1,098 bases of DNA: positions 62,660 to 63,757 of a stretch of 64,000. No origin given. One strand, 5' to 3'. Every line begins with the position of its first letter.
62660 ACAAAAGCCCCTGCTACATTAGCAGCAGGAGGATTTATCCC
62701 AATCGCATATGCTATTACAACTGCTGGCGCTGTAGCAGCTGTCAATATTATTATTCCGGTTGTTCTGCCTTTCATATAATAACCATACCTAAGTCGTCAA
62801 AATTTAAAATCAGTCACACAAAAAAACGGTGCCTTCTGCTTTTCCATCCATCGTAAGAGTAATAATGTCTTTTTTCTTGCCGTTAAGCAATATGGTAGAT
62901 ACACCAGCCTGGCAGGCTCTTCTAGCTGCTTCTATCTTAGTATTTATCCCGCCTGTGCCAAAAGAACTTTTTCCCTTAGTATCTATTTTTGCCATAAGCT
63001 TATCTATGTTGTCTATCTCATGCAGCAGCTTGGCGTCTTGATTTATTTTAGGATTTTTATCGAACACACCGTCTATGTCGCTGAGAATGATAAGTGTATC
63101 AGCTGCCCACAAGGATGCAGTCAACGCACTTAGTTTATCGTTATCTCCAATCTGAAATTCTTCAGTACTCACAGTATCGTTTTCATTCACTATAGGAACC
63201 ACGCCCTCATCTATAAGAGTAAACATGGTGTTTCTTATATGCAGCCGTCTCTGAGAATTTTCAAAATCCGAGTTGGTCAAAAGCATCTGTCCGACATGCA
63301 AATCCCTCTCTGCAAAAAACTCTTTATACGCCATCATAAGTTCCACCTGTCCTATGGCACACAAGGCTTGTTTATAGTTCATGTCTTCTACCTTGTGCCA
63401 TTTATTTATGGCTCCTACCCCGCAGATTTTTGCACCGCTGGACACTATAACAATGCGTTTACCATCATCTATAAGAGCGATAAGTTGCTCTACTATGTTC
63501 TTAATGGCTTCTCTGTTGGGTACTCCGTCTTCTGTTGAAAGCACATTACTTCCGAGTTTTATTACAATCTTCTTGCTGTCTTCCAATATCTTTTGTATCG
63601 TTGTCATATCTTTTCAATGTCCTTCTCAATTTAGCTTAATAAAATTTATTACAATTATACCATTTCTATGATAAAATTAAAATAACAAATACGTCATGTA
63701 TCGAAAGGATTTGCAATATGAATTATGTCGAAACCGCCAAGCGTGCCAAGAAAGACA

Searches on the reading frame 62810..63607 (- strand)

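Call 3: search_protein_families(library=pfam, proteins=[window:62810-63607:-], max_evalue=0.1)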
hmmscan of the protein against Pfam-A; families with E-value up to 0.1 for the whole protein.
window:62810-63607:- (265 aa): 1 family
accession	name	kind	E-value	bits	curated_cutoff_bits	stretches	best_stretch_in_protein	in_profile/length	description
PF00696.33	AA_kinase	-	2.7e-49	168.5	24.9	1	12-240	1-232/234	Amino acid kinase family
